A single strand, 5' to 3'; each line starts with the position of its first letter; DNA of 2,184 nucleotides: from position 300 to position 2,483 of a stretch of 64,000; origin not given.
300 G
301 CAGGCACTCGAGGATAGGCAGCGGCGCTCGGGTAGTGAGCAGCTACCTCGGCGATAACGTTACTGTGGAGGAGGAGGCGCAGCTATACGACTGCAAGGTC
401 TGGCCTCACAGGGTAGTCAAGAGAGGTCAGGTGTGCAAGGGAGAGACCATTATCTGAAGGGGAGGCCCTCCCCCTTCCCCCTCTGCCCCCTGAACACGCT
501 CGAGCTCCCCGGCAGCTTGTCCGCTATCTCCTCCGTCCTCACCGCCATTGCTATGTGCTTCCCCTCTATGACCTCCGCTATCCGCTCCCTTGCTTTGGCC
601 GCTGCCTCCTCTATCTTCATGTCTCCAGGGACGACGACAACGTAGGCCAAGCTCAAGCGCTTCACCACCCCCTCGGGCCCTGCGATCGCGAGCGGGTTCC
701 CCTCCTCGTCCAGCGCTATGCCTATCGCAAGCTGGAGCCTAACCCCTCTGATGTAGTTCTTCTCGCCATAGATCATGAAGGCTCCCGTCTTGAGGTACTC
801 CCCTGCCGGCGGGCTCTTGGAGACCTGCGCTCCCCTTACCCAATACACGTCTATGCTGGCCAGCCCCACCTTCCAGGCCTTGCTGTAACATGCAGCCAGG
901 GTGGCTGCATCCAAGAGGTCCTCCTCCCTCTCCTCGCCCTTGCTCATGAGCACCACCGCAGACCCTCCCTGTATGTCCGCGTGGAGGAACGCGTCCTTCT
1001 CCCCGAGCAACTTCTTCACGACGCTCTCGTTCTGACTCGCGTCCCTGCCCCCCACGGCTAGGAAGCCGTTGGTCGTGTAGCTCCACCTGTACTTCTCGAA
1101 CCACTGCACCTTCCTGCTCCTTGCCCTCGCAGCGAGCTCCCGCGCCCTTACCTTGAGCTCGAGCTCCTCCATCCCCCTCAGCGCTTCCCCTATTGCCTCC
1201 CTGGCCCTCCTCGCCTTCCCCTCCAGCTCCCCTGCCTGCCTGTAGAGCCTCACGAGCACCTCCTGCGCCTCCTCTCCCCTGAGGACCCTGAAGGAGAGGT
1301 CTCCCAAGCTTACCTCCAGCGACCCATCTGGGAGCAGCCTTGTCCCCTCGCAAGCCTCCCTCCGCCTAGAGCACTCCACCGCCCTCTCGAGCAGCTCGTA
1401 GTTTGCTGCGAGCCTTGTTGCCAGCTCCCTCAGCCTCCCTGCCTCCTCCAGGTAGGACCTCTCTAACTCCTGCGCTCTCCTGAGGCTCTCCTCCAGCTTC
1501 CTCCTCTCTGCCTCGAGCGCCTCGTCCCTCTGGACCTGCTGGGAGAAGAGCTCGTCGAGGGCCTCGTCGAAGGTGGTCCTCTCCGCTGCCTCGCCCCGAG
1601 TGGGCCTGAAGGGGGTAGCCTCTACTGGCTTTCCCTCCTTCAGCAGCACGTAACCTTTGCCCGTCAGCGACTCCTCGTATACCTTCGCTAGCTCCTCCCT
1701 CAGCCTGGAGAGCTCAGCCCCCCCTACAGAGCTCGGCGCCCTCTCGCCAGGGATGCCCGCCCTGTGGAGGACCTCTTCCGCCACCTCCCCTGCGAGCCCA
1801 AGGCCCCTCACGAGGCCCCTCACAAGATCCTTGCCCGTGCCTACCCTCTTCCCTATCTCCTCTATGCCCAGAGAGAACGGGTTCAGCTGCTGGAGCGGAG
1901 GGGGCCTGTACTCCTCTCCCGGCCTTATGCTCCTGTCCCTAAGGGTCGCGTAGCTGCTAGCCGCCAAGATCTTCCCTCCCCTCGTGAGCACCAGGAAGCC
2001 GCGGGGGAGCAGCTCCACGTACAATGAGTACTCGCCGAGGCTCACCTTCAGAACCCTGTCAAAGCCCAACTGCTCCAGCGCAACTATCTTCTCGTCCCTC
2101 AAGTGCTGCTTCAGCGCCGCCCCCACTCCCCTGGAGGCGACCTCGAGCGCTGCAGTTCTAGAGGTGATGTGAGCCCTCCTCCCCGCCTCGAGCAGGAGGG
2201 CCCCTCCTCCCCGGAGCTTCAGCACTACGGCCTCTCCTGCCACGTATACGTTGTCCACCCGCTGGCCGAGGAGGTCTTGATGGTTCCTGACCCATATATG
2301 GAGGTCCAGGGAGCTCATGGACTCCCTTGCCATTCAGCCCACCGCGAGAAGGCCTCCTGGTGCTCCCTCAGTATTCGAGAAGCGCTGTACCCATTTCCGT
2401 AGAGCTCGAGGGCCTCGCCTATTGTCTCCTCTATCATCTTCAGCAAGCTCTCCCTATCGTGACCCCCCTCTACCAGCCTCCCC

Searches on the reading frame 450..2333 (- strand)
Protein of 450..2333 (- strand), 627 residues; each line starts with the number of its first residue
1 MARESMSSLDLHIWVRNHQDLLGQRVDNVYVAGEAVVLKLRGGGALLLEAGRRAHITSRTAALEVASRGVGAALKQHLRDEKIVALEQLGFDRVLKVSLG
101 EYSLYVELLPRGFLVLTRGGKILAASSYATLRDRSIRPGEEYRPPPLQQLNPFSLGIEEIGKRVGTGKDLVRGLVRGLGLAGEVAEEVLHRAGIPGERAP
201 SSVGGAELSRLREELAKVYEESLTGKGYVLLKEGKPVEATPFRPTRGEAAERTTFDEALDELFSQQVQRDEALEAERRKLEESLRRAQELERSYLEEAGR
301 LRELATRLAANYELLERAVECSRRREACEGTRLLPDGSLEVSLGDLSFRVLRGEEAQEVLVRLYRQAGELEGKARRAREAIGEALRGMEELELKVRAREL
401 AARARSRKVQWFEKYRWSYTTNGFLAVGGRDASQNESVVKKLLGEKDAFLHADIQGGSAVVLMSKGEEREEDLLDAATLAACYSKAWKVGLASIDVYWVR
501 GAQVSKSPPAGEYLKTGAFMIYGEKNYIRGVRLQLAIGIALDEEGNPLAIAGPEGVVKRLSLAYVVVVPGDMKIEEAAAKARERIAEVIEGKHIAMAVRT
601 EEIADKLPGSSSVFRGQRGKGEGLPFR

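Call 68: search_protein_families(library=pfam, proteins=[window:450-2333:-], max_evalue=0.00001)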
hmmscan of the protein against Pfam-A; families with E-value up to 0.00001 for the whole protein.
window:450-2333:- (627 aa): 2 families
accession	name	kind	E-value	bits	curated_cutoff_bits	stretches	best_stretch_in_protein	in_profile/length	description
PF05670.18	NFACT-R_1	-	5.7e-30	104.6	29.8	1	414-523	1-112/112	NFACT protein RNA binding domain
PF05833.16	NFACT_N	-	1.5e-28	100.3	31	1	17-297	11-322/456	NFACT N-terminal and middle domains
